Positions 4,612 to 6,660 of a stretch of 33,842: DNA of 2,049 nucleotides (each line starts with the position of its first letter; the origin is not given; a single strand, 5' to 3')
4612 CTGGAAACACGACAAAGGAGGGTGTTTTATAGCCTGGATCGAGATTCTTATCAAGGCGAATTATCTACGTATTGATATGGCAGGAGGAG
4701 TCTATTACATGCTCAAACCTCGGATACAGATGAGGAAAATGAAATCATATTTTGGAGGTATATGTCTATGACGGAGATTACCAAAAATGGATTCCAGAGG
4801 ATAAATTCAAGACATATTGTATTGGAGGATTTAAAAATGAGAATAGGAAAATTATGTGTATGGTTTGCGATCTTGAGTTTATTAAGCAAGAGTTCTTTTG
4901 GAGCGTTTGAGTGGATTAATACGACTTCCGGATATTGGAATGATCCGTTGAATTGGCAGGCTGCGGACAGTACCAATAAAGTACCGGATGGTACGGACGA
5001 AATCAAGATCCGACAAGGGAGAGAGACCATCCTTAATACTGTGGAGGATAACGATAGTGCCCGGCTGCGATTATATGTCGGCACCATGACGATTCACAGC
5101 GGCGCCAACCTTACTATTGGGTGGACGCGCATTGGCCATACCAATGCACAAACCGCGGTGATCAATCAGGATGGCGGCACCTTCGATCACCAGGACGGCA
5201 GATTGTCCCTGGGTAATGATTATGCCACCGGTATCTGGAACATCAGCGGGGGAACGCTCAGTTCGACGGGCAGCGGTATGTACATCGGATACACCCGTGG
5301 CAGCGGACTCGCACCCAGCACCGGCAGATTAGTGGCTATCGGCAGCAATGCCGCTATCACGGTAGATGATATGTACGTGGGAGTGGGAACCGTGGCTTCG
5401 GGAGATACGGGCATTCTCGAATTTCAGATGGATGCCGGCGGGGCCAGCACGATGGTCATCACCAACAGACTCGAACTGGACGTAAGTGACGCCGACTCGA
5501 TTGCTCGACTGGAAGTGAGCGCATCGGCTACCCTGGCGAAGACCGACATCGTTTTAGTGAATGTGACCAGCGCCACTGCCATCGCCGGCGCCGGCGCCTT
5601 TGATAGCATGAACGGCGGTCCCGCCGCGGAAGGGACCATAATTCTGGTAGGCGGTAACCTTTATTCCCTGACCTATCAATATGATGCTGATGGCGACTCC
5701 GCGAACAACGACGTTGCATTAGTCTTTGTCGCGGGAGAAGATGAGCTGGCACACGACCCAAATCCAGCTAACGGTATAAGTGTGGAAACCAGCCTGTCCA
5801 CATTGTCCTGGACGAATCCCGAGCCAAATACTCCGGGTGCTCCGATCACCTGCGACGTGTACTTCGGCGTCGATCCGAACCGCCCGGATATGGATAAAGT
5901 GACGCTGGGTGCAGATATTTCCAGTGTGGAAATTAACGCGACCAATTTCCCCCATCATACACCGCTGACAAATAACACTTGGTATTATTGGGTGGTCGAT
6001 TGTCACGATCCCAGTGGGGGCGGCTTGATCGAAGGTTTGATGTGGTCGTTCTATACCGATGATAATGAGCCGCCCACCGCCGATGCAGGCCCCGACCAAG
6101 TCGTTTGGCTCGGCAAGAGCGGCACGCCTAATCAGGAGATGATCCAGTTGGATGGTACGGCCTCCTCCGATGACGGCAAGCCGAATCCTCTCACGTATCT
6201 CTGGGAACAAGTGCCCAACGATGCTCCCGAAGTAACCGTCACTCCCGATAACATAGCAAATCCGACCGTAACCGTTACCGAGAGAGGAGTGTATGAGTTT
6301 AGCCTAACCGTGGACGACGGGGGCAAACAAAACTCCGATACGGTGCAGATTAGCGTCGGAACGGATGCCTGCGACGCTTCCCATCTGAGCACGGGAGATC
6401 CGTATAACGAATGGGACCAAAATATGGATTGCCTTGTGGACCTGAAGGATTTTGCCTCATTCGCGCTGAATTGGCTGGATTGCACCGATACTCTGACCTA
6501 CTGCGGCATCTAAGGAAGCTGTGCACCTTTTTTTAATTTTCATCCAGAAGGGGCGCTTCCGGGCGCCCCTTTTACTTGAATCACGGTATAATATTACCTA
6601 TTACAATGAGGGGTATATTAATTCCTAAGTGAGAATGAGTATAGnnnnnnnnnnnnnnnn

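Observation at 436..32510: Recurrent four-Cys, single-loop dockerin-like C-terminal tag ending in Cys-Pro on six ORFs, with no cohesin partner in sight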

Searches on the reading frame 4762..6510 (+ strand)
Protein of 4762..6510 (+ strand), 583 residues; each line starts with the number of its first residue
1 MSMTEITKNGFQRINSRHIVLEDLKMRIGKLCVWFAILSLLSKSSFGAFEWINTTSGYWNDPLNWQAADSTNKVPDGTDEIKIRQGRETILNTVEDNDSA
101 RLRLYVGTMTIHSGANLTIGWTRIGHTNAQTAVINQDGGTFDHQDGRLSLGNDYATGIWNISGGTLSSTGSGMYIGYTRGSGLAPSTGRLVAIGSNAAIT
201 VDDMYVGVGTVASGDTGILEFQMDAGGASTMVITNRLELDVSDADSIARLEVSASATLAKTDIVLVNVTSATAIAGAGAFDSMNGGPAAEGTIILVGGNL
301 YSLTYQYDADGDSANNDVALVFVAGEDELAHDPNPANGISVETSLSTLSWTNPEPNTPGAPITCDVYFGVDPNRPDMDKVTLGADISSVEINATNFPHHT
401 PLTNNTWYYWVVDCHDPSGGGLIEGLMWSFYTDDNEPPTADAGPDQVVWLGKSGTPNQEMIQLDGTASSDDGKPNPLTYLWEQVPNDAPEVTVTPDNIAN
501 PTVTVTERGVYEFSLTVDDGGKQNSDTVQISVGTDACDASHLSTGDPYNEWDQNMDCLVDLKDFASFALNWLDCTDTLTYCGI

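Call 6: search_protein_families(library=pfam, max_evalue=1, proteins=[window:4762-6510:+])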
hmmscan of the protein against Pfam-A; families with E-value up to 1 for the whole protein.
window:4762-6510:+ (583 aa): 4 families
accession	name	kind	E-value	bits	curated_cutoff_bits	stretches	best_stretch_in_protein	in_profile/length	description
PF22352.2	K319L-like_PKD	-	7.8e-12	45.5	27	1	457-532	10-84/84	K319L-like, PKD domain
PF18911.6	PKD_4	-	0.00042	20.7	27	1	435-532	1-85/85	PKD domain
PF03532.18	OMS28_porin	-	0.071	12.8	27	1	66-114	56-103/253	OMS28 porin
PF00801.26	PKD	-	0.093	13.2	23.5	1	458-532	14-80/80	PKD domain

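Call 7: search_protein_families(library=ncbifam, max_evalue=1, proteins=[window:4762-6510:+])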
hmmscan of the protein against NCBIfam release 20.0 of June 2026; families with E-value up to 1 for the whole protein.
window:4762-6510:+ (583 aa): 4 families
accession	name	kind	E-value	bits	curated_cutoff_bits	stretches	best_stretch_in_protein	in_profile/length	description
NF038112.1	myxo_dep_M36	subfamily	5.2e-13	47.1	1500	1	435-532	1187-1282/1604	myxosortase-dependent M36 family metallopeptidase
NF038111.1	rhom_dep_M36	equivalog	0.00048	17.6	1700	1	463-536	1204-1279/1315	rhombosortase-dependent M36 family metallopeptidase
NF001729.0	PRK00455.1-3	equivalog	0.14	11.5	245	1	18-71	172-225/231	orotate phosphoribosyltransferase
NF058592.1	GxPGS_dom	subfamily_domain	0.43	10.7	45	0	194-229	24-57/65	PGS family Ig-like domain-containing protein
